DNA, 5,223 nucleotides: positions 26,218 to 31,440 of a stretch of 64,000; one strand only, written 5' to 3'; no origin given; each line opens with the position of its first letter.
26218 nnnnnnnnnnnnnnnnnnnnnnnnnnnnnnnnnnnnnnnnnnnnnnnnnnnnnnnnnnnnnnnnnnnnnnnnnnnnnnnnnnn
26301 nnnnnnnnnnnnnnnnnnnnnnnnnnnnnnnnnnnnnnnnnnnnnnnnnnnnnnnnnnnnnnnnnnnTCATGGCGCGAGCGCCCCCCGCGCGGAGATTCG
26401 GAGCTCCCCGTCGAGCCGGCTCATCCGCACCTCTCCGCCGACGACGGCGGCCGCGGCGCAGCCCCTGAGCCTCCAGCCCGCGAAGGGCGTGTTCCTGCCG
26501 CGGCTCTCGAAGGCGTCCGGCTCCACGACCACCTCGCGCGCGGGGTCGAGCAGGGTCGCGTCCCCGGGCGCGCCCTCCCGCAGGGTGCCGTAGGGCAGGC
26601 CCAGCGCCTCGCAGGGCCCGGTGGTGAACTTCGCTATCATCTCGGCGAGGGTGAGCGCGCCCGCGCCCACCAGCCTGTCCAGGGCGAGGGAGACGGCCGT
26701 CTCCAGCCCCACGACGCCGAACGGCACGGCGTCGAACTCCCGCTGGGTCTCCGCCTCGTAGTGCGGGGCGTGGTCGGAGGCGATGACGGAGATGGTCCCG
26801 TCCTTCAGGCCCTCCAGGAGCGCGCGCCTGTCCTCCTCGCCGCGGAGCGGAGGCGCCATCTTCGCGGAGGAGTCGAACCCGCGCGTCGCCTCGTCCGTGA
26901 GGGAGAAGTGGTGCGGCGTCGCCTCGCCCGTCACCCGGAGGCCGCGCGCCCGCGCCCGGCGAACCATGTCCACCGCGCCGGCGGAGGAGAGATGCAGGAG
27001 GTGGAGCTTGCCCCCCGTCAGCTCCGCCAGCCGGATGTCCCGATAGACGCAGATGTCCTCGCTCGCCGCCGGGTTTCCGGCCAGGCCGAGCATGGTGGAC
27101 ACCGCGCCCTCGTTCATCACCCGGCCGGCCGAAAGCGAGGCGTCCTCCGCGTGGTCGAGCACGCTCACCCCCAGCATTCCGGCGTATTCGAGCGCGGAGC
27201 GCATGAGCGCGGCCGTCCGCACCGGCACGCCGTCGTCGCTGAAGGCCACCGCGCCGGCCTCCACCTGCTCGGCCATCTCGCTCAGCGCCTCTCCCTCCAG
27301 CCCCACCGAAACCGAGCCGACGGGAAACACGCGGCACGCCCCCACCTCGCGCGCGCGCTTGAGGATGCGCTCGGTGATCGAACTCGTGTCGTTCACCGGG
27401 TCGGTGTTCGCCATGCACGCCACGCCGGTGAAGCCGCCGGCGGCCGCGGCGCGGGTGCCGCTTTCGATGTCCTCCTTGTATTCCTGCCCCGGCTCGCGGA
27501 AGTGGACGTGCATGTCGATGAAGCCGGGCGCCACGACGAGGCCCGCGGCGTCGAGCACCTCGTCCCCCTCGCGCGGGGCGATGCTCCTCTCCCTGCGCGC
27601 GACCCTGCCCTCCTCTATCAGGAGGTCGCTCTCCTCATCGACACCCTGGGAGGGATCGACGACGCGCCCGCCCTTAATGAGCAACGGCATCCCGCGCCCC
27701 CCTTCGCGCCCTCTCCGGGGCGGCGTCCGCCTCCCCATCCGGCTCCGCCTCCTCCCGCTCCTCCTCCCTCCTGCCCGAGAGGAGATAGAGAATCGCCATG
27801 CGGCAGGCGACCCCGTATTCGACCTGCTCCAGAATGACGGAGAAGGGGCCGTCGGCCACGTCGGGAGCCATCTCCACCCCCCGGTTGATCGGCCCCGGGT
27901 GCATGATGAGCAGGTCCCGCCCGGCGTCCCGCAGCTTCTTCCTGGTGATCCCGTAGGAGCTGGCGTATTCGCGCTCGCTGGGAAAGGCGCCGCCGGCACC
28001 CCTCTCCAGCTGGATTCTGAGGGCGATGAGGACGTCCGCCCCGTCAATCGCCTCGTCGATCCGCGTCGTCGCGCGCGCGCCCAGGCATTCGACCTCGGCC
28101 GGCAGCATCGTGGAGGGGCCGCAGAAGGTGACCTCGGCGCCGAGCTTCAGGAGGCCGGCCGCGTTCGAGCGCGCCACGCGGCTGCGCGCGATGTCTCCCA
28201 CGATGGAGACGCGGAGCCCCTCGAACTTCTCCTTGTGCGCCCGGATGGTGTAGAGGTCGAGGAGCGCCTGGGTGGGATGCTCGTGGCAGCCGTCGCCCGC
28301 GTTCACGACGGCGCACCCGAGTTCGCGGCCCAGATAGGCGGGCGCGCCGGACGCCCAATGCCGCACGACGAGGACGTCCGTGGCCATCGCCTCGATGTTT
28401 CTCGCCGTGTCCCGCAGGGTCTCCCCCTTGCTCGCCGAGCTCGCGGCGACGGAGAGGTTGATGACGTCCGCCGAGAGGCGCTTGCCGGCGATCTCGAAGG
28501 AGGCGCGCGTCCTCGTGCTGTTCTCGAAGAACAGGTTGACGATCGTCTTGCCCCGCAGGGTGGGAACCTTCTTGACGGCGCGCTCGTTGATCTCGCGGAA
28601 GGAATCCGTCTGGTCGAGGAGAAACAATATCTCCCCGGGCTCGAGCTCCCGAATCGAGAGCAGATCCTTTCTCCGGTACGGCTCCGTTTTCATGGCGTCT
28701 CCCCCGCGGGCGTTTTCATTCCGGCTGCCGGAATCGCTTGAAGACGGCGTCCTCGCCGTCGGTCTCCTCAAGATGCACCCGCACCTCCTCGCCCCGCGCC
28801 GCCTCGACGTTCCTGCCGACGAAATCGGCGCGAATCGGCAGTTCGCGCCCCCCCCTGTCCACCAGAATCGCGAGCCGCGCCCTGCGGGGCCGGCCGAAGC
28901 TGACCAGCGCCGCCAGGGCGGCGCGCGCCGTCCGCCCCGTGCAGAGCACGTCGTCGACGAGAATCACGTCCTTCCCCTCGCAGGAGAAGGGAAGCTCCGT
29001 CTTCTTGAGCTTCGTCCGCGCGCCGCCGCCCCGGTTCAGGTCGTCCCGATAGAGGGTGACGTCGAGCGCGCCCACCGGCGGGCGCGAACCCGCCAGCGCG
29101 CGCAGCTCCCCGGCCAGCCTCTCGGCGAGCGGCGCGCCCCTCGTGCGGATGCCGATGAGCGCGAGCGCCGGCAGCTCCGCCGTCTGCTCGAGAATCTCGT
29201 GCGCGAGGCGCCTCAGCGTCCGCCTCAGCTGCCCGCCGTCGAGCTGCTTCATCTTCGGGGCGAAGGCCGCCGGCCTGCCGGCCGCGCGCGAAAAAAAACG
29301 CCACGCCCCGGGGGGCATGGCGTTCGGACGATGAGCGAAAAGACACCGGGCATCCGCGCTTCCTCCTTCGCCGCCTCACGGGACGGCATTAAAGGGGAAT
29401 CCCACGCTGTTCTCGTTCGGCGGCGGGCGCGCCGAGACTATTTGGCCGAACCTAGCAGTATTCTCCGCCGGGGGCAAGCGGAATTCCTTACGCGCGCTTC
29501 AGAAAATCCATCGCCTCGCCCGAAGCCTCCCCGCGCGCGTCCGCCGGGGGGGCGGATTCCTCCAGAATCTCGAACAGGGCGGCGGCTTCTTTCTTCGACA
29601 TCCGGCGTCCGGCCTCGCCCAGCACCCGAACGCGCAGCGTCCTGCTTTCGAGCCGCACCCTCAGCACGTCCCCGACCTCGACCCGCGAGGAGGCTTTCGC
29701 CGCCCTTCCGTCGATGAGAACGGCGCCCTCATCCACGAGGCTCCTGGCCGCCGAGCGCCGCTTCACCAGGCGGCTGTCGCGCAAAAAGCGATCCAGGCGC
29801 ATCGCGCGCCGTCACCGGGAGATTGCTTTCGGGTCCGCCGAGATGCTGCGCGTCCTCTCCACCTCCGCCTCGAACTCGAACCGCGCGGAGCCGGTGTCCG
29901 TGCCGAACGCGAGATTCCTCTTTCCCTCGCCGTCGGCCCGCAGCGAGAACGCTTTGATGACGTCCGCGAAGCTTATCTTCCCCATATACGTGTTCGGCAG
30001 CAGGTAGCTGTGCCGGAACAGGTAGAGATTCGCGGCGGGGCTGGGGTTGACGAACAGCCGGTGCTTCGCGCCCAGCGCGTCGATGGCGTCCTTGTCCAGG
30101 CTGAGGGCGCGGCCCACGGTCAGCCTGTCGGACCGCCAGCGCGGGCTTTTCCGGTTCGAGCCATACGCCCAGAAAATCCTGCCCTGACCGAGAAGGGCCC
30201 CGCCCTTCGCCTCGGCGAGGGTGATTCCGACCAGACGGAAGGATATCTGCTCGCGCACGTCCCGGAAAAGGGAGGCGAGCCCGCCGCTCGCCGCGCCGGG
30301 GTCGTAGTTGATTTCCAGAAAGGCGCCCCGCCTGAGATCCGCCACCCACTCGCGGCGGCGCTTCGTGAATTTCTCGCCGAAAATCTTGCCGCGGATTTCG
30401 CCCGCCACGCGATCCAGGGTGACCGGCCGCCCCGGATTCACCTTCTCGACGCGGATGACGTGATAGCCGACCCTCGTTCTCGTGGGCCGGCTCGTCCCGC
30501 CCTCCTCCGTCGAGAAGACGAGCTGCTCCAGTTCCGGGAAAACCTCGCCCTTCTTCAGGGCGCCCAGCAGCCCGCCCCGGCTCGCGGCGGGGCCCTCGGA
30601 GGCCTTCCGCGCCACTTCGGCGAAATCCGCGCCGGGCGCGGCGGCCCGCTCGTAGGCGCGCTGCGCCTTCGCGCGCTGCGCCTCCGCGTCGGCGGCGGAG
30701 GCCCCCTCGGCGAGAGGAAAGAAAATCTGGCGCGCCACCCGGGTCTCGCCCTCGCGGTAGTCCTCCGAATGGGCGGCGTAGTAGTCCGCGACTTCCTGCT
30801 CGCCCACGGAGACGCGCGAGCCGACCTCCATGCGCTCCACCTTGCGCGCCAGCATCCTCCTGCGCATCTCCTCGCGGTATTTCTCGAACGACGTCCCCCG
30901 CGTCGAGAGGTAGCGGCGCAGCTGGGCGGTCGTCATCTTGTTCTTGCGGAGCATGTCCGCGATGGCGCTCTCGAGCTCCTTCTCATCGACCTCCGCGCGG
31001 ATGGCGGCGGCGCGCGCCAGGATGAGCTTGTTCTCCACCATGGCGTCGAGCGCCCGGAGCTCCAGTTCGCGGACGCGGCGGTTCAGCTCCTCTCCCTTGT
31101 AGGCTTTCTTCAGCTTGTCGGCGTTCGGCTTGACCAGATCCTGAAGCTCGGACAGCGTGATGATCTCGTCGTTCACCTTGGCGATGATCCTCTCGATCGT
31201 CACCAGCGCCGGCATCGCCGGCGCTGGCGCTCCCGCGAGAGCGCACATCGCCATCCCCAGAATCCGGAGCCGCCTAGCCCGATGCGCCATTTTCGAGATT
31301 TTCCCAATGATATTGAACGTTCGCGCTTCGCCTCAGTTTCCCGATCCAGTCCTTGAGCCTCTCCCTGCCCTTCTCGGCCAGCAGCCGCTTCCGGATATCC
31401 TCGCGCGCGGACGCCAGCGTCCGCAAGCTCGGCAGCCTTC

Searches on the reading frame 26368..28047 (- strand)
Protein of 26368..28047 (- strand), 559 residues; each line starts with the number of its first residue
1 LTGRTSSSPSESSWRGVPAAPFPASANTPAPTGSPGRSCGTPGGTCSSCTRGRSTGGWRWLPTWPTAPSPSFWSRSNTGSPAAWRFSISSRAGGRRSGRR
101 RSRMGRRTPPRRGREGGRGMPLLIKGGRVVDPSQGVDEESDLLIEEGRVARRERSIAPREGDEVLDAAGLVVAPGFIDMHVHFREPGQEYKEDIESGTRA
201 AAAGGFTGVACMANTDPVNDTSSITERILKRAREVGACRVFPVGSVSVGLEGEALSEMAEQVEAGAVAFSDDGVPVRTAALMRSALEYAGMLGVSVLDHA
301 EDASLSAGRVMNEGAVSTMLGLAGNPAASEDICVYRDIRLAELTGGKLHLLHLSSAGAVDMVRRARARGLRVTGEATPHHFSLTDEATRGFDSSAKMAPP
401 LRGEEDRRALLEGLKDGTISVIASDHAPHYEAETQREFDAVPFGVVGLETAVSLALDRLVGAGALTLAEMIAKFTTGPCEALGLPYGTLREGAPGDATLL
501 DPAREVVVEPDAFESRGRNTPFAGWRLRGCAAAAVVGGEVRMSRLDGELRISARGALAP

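Call 74: search_protein_families(library=pfam, proteins=[window:26368-28047:-], max_evalue=0.0001)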
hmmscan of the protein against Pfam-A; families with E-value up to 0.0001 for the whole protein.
window:26368-28047:- (559 aa): 3 families
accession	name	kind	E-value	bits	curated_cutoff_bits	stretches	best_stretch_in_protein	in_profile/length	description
PF01979.26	Amidohydro_1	-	2.3e-26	93.3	25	1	171-540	1-344/345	Amidohydrolase family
PF07969.17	Amidohydro_3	-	4.1e-13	50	29.7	1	163-209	1-48/472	Amidohydrolase family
PF12890.13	DHOase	-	2.1e-06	28.3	21.2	1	171-355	3-139/142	Dihydro-orotase-like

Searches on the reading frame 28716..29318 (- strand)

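Call 74: search_protein_families(library=pfam, proteins=[window:28716-29318:-], max_evalue=0.0001)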
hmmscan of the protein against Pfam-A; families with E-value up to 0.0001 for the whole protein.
window:28716-29318:- (200 aa): 1 family
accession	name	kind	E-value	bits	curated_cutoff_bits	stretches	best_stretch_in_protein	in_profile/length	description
PF00156.33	Pribosyltran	-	1.1e-16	60.9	26.3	1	30-169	10-141/158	Phosphoribosyl transferase domain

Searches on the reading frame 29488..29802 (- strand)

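Call 74: search_protein_families(library=pfam, proteins=[window:29488-29802:-], max_evalue=0.0001)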
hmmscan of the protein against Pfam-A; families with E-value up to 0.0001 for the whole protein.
window:29488-29802:- (104 aa): 1 family
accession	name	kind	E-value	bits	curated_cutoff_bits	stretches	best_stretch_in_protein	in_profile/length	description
PF01479.30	S4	-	3.3e-12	46.4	22.8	1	1-47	1-48/48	S4 domain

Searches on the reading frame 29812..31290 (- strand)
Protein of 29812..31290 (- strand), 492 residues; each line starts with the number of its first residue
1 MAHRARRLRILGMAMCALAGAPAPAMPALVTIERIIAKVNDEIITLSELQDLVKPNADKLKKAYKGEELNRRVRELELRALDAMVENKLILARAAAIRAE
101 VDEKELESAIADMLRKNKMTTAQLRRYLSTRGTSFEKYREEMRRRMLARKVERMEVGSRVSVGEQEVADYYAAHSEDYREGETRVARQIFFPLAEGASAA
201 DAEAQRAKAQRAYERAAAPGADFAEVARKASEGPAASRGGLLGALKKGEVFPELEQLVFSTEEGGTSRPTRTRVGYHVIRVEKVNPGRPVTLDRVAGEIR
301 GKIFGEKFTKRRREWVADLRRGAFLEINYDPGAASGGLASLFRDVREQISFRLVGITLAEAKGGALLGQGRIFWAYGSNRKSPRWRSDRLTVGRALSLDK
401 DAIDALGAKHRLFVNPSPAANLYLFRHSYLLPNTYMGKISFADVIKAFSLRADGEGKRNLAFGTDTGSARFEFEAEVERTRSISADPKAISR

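Call 74: search_protein_families(library=pfam, proteins=[window:29812-31290:-], max_evalue=0.0001)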
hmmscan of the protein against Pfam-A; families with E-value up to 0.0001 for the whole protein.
window:29812-31290:- (492 aa): 6 families
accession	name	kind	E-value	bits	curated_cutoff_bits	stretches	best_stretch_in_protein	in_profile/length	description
PF00639.27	Rotamase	-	9.7e-20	71.8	21.7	1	189-282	2-96/97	PPIC-type PPIASE domain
PF13145.12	Rotamase_2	-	7e-18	66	27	1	163-295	2-119/121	PPIC-type PPIASE domain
PF09312.16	SurA_N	-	7.6e-17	62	30.8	1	32-151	1-117/118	SurA N-terminal domain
PF13616.12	Rotamase_3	-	3.8e-16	60.1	22.5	1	183-283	15-114/116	PPIC-type PPIASE domain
PF13624.11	SurA_N_3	-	6e-13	49.4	27.2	1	36-151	41-161/162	SurA-like N-terminal domain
PF13623.11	SurA_N_2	-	1.1e-06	29.1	28.5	1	33-117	40-122/145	SurA-like N-terminal domain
